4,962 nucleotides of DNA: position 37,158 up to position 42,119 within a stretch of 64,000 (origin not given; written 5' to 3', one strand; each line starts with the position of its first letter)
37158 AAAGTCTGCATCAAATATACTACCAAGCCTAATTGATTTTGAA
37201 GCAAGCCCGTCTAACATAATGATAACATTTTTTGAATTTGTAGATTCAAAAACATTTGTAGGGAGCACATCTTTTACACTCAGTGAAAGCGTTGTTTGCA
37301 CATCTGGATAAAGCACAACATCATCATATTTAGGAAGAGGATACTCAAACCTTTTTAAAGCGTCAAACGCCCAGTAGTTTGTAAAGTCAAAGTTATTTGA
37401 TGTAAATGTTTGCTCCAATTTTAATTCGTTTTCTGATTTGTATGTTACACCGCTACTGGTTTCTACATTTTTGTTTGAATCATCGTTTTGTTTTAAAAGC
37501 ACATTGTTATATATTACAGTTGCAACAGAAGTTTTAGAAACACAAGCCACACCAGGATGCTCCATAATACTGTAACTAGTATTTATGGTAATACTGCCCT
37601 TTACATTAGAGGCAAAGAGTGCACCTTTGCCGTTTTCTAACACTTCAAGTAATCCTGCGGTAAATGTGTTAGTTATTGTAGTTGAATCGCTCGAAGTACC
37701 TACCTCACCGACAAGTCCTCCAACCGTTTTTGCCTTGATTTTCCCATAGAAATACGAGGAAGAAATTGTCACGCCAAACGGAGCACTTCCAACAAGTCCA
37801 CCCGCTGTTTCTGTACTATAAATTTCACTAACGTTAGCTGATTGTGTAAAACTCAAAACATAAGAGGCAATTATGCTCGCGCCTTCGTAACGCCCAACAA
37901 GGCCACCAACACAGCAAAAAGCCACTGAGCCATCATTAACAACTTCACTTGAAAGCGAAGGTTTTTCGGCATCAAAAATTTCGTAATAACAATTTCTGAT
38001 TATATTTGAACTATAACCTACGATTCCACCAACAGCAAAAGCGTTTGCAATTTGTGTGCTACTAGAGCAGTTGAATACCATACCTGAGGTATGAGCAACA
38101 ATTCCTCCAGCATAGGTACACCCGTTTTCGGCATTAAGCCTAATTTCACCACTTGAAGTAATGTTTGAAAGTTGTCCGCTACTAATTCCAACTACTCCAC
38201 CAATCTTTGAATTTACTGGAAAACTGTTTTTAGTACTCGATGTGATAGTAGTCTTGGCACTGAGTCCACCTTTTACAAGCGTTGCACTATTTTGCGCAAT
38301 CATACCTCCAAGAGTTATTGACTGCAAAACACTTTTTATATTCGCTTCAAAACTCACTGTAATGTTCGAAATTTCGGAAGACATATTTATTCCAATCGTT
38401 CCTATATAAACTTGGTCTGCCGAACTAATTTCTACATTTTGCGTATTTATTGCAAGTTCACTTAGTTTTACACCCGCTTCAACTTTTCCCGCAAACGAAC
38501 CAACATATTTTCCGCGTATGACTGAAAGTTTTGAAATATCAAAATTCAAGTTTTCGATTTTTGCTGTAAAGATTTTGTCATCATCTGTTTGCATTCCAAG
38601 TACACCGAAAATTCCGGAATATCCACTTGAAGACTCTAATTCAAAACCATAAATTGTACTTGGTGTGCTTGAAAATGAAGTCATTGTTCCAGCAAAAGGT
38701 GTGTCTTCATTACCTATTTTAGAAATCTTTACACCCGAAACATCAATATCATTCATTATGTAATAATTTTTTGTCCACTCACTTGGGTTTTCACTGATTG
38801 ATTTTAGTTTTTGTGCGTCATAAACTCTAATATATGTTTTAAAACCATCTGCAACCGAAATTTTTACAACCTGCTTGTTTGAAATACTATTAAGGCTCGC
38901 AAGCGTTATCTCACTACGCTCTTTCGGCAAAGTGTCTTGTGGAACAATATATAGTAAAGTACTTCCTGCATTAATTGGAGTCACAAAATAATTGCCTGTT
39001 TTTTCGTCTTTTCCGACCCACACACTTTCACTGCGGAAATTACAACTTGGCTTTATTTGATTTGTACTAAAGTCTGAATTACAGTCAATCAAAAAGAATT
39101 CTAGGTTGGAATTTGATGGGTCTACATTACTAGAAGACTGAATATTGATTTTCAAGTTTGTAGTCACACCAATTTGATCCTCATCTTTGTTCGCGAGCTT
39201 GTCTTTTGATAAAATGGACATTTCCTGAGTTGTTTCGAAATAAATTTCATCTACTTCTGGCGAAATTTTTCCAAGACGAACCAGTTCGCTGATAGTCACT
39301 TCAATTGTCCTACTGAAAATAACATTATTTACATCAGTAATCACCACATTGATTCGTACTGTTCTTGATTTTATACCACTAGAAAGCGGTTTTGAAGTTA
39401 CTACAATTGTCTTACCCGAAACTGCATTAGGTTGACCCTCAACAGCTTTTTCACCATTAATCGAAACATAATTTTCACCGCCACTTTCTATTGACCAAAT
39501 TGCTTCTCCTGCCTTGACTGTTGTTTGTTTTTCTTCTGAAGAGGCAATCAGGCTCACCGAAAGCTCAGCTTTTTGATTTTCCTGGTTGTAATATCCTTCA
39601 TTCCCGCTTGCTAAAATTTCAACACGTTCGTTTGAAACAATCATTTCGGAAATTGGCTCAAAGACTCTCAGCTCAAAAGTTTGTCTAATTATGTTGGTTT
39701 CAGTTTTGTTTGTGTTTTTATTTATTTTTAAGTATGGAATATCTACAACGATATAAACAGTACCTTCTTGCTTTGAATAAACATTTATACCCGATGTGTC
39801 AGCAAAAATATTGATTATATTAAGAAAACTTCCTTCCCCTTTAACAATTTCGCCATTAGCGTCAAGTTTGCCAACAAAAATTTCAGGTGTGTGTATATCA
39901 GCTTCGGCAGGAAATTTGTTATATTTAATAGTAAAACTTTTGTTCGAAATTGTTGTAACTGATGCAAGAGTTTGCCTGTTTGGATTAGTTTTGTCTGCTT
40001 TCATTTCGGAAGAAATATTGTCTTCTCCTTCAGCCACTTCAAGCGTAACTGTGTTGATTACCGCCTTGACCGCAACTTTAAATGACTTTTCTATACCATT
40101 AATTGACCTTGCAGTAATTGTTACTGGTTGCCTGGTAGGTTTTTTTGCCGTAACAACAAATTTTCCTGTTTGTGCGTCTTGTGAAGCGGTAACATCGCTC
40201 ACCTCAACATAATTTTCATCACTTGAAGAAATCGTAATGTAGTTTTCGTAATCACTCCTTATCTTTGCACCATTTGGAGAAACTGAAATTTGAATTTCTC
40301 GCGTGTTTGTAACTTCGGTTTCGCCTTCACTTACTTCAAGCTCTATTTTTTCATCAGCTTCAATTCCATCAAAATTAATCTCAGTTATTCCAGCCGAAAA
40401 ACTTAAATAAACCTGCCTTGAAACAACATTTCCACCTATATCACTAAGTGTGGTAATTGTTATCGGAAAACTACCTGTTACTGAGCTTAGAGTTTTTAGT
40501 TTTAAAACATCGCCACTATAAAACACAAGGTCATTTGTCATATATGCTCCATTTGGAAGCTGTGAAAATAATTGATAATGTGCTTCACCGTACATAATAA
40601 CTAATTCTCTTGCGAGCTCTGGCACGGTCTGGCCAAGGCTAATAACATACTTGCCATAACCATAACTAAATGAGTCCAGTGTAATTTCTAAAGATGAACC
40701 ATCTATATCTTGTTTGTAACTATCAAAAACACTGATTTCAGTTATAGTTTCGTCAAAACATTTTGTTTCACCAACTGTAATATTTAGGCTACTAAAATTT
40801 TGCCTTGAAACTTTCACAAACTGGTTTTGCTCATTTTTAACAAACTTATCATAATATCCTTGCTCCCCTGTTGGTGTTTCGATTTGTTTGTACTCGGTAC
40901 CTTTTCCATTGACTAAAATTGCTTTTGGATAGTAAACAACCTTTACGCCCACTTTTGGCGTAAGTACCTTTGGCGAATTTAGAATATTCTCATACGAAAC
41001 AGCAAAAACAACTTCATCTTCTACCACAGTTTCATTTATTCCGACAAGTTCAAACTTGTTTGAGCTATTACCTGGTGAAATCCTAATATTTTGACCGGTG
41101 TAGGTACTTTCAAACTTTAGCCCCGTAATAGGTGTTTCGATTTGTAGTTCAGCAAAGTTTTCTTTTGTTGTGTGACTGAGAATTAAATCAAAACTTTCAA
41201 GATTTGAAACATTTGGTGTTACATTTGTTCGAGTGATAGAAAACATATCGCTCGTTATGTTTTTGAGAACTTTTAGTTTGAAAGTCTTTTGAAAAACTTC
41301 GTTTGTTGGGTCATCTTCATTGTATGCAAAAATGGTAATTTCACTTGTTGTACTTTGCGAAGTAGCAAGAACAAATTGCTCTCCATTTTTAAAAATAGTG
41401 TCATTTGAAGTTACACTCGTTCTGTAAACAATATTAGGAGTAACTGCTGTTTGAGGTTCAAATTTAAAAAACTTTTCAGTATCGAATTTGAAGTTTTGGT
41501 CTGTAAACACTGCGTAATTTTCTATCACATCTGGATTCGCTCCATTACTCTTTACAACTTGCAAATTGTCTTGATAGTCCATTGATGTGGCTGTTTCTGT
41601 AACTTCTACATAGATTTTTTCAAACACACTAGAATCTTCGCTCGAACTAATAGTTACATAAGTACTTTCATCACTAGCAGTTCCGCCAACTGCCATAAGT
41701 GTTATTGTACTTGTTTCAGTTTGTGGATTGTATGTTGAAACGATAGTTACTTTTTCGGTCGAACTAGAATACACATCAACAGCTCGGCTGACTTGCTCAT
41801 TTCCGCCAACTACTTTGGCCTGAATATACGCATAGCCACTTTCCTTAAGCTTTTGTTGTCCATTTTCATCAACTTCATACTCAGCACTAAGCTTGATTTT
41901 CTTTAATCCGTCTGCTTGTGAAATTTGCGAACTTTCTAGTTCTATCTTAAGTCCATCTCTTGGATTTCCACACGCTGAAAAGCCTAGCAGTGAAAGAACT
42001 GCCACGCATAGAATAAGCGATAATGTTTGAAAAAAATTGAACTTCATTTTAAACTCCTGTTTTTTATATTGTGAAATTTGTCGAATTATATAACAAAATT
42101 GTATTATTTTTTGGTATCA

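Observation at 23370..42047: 18.7-kb gene for a 6,225-aa lipid-anchored fibre built from Ig-like segments and six capped GLUG/beta-helix modules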

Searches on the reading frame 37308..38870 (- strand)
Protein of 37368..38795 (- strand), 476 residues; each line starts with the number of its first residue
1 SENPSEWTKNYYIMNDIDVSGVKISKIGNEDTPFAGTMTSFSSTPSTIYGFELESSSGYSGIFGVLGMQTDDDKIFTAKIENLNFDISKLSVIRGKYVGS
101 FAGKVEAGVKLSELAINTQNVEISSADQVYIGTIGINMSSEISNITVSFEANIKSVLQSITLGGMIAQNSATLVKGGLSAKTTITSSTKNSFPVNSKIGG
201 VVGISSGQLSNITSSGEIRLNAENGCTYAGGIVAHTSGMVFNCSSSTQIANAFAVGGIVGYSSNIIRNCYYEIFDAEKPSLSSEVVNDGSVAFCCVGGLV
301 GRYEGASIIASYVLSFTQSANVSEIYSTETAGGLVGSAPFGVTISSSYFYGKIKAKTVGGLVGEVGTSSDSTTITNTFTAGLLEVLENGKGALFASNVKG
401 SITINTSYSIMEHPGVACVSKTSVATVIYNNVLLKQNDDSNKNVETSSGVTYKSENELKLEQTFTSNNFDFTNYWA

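Call 26: find_homologous_proteins(query=window:37368-38795:-, max_evalue=0.001)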
Query window:37368-38795:- (476 aa): 14 proteins with E <= 0.001 among 8000 candidates.
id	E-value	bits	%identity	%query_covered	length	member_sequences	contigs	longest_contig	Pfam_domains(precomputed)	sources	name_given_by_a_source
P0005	2.1e-9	55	25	72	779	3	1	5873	PF07581.18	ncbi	-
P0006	3.8e-9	54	25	57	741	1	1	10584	PF07581.18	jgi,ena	-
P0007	5.1e-9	54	25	57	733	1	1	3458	PF07581.18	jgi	-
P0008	6.0e-8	50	26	80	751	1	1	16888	PF07581.18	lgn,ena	-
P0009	1.2e-7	49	25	57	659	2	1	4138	PF07581.18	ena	-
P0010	1.7e-5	42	26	55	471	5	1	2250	PF07581.18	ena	-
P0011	3.9e-5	41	28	79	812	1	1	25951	PF07581.18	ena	-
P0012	6.5e-5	40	28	73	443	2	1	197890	PF07581.18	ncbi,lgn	ncbi:MAG: GLUG motif-containing protein [Legionellales bacterium]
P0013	6.9e-5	40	28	43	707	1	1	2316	PF07581.18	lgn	-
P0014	8.2e-5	40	26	79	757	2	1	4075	PF07581.18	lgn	-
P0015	5.0e-4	37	25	76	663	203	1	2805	PF07581.18,PF00395.26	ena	-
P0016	6.1e-4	37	27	71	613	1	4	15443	PF07581.18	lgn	-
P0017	6.9e-4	37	24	66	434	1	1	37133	PF07581.18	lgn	-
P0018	7.2e-4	37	23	56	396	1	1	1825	PF07581.18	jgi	-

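Call 38: predict_structure(alignment_id=A1)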
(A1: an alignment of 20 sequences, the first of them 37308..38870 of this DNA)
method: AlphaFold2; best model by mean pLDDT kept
length: 521 residues; sequences in the alignment: 20
mean_pLDDT: 79.4   pTM: 0.82
mean pLDDT of the five models: 79.4, 77.5, 76.0, 76.1, 73.9
residues with pLDDT >= 90: 197; 70-90: 211; 50-70: 69; < 50: 44
segments of 3 or more residues with pLDDT < 50: 301-317, 341-352, 444-447, 465-468, 516-521
pLDDT, mean of each block of 10 residues (from residue 1): 74 94 97 96 96 95 91 95 92 88 96 92 96 94 90 89 92 91 87 87 88 71 94 92 75 89 91 84 90 78 38 45 80 64 31 68 83 78 81 78 75 70 74 65 51 73 53 71 81 75 63 52 30
secondary structure, 60 per line:
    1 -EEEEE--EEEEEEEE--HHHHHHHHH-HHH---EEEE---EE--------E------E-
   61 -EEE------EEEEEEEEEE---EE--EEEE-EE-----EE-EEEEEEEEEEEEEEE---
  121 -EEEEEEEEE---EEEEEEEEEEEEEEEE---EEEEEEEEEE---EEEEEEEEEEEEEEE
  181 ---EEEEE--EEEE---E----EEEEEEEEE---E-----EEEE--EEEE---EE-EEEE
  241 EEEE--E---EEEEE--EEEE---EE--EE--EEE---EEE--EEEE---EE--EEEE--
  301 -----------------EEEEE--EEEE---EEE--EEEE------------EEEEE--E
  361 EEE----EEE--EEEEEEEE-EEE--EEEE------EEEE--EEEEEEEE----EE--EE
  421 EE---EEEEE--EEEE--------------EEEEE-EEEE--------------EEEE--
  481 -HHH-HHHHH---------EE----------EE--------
elements in order: E2-6 E9-16 H19-27 E35-38 E62-64 E71-80 E88-91 E103-117 E122-130 E134-149 E153-162 E166-180 E184-188 E191-194 E203-211 E221-224 E227-230 E237-244 E251-255 E258-261 E273-275 E279-281 E284-287 E295-298 E318-322 E325-328 E332-334 E337-340 E353-357 E360-363 E368-370 E373-380 E382-384 E387-390 E397-400 E403-410 E419-422 E426-430 E433-436 E451-455 E457-460 E475-478 H486-490

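Call 42: fold_search(model_id=the predicted structure, library=pdb)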
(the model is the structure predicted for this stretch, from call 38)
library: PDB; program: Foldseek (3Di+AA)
matches with E <= 10: 136; with E <= 0.001: 1
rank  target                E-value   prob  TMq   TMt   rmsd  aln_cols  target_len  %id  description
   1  3n6z                  4.3e-04  1.00  0.29  0.40  10.7       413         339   16  Crystal structure of a putative immunoglobulin A1 protease (BACOVA_03286) from Bacteroides ovatus at 1.30 A resolution (released 2010-07-21)
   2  7uvl_P                2.7e-03  1.00  0.36  0.16   6.6       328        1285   14  IgA1 Protease with IgA1 substrate (released 2022-11-23)
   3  7o78_B                5.0e-03  0.80  0.24  0.25  12.5       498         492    9  Structure of the PL6 family chondroitinase B from Pseudopedobacter saltans, Pedsa3807 (released 2021-07-28)
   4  6xja_P                9.7e-03  1.00  0.33  0.14  10.7       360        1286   12  Streptococcus Pneumoniae IgA1 Protease with IgA1 substrate (released 2021-01-20)
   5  6xjb                  2.2e-02  1.00  0.40  0.17   4.1       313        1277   15  IgA1 Protease (released 2020-12-09)
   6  1dbg_A                3.8e-02  0.51  0.27  0.29  14.5       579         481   10  CRYSTAL STRUCTURE OF CHONDROITINASE B (released 2000-01-12)
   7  7o84_B                1.2e-01  0.38  0.27  0.32  12.1       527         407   10  Structure of the PL6 family alginate lyase Pedsa0632 from Pseudopedobacter saltans in complex with substrate (released 2021-07-28)
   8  7uvk                  2.0e-01  0.11  0.13  0.07  15.3       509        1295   11  G. haemolysans IgA1 protease (released 2022-11-23)
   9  4urr_B                2.4e-01  0.41  0.32  0.32  11.6       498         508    9  Tailspike protein of Sf6 bacteriophage bound to Shigella flexneri O- antigen octasaccharide fragment (released 2015-07-15)
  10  7dmk_A                2.8e-01  0.04  0.14  0.12  24.0       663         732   10  PL6 alginate lyase BcAlyPL6 (released 2021-10-06)
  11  4xm3_A                2.9e-01  0.14  0.25  0.23  13.1       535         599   11  Tailspike protein mutant E372A of E. coli bacteriophage HK620 in complex with pentasaccharide (released 2016-01-27)
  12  4xn3_A                3.1e-01  0.18  0.27  0.25  12.9       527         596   10  Tailspike protein mutant E372A of E. coli bacteriophage HK620 in complex with hexasaccharide (released 2016-01-27)
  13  4c2l_A                3.2e-01  0.12  0.21  0.26  12.3       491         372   12  Crystal structure of endo-xylogalacturonan hydrolase from Aspergillus tubingensis (released 2013-09-25)
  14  9beh_A                3.4e-01  0.12  0.24  0.22  15.1       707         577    9  Structure of GH110A in complex with galactose-6-sulfate (released 2025-08-27)
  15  4xlh                  3.7e-01  0.23  0.30  0.28  11.4       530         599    9  Tailspike protein double mutant D339A/E372A of E. coli bacteriophage HK620 (released 2016-01-20)
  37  9qe7                  1.0e+00  0.01  0.08  0.05  25.4       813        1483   11  Membrane-distal part of extracellular domain of the Fap2 autotransporter adhesin from Fusobacterium nucleatum ATCC23726 (released 2025-07-30)
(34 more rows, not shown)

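Call 86: search_solved_structures(query=A1, max_evalue=0.01)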
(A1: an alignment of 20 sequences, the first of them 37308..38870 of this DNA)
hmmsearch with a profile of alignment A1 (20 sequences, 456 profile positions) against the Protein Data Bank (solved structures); distinct sequences matched with E-value up to 0.01: 6.
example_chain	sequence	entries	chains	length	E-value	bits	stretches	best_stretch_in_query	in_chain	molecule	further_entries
3n6z_A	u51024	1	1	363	2e-29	106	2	228-392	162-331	putative immunoglobulin A1 protease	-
6xjb_A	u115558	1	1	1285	1.6e-18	70.1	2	30-251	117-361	Immunoglobulin A1 protease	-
6xja_P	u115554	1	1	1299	2.4e-18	69.4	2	30-251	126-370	Immunoglobulin A1 protease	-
7jgj_A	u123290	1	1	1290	2.5e-18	69.4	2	30-251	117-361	Immunoglobulin A1 protease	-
7uvl_P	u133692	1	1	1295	1.1e-10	44.2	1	213-396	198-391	LPXTG-motif cell wall anchor domain protein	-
7uvk_A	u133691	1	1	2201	6.5e-10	41.7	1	211-396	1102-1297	IgA1 Protease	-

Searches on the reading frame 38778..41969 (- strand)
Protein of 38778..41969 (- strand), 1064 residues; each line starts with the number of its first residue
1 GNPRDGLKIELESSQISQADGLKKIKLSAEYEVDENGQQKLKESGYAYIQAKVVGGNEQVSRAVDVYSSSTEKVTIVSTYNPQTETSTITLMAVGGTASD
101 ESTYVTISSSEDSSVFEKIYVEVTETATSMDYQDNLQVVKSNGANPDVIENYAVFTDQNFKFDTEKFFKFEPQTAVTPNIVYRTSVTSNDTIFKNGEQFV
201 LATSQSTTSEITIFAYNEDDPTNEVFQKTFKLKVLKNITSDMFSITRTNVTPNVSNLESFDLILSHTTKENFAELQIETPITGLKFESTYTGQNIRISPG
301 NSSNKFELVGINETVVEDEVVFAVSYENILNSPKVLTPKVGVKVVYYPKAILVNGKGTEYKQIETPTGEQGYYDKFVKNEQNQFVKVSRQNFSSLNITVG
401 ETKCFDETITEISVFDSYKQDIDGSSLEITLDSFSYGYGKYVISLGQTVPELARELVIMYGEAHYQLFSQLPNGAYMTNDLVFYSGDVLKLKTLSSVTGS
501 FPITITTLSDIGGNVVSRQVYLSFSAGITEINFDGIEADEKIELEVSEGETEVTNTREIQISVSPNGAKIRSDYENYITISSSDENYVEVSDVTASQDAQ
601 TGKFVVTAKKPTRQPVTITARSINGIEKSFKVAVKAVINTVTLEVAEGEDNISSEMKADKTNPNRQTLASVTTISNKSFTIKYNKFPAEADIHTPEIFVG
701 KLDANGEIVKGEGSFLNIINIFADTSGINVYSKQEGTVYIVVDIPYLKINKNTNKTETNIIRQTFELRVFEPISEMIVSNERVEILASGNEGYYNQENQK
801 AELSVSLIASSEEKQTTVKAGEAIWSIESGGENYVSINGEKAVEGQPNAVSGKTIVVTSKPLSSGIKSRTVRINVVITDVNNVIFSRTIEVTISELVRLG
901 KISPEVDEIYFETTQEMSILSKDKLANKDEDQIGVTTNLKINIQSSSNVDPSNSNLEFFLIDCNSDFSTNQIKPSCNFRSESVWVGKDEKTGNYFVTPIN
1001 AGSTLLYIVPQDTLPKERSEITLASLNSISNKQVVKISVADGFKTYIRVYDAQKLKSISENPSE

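Call 20: find_homologous_proteins(query=window:38778-41969:-, max_evalue=0.001)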
Query window:38778-41969:-: 8000 candidates shared short words with the query, none scored E <= 0.001.

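Call 36: search_protein_representatives(protein=window:38778-41969:-)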
Query: 1064 residues. Proteins with E-value up to 0.001 (for the whole library): 10; up to 1e-10: 10; up to 1e-30: 7. The best 10 are listed.
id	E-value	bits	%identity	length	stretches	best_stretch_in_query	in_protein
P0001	0.0e+00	2266.5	100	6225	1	1-1064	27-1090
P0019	2.4e-189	648.1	41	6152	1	1-1060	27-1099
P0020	2.6e-155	535.5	38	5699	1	2-1063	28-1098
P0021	1.3e-142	493.4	37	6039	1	2-1062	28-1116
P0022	1.1e-75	272.0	31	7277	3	256-1061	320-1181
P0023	3.9e-52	194.0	31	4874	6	1-409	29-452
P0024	6.2e-49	183.4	32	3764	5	1-406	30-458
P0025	1.7e-27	112.4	31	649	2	1-363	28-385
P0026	2.7e-21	92.0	38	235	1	2-187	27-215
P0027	3.8e-19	84.8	35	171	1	80-241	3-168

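Call 47: search_solved_structures(query=A2, max_evalue=1)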
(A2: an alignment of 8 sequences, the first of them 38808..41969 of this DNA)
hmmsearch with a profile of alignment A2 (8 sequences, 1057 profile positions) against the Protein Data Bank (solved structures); distinct sequences matched with E-value up to 1: 2.
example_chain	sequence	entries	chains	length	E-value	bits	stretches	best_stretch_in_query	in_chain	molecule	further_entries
3d6i_A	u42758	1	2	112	0.08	13.9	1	937-973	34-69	Monothiol glutaredoxin-3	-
5y4t_A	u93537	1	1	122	0.095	13.7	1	938-973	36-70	Glutaredoxin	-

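Call 48: search_protein_families(library=pfam, alignment_id=A2, max_evalue=0.1)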
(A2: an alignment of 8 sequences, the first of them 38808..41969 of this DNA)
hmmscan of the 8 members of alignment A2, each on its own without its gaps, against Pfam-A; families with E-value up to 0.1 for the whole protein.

A. member 1, window:38808-41969:- (1054 aa): 0 families

B. families by the number of members that match (of 8 scanned): 4 families
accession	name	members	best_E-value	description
PF02368.24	Big_2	1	0.00023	Bacterial Ig-like domain (group 2)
PF13629.12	T2SS-T3SS_pil_N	1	0.0069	Pilus formation protein N terminal region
PF14594.13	Sipho_Gp37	1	0.027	Siphovirus ReqiPepy6 Gp37-like protein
PF07482.16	DUF1522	1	0.074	Domain of Unknown Function (DUF1522)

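Call 55: find_encoding_contigs(protein=P0024, flank=10000, max_places=3)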
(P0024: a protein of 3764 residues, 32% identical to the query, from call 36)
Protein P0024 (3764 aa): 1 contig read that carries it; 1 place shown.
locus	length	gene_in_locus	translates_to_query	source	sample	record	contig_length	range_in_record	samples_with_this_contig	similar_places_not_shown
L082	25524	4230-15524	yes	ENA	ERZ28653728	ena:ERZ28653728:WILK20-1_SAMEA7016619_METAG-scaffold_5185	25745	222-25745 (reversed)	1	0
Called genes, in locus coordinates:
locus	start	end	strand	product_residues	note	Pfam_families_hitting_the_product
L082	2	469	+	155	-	?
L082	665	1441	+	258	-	PF20578:aBig_2 (weak)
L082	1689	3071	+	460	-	PF28494:GlyRS_ins_1 (weak), PF00587:tRNA-synt_2b, PF03129:HGTP_anticodon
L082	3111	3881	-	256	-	-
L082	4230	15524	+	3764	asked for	-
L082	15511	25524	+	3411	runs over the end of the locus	?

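Call 56: find_encoding_contigs(protein=P0023, flank=10000, max_places=3)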
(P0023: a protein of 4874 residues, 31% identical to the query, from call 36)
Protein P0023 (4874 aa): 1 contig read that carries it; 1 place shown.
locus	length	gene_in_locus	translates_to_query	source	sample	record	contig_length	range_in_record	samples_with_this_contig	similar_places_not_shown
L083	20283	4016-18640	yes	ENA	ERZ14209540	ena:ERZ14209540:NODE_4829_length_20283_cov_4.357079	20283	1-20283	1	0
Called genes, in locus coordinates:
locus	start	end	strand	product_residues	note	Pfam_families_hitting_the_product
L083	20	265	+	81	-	-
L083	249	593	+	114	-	-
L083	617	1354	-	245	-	PF03575:Peptidase_S51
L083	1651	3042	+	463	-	PF28494:GlyRS_ins_1 (faint), PF00587:tRNA-synt_2b, PF03129:HGTP_anticodon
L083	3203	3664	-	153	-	-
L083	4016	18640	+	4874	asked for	-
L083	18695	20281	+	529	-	?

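Call 57: find_encoding_contigs(protein=P0025, flank=10000, max_places=3)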
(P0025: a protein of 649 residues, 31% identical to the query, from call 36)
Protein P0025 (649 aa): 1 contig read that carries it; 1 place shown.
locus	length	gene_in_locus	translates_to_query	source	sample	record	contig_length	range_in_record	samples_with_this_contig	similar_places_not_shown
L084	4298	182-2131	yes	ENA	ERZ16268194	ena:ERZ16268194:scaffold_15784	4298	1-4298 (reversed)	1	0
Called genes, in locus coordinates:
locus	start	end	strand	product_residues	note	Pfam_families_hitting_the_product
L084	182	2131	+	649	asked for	-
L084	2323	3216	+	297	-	PF01545:Cation_efflux, PF16916:ZT_dimer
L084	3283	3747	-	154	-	PF04073:tRNA_edit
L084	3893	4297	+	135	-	?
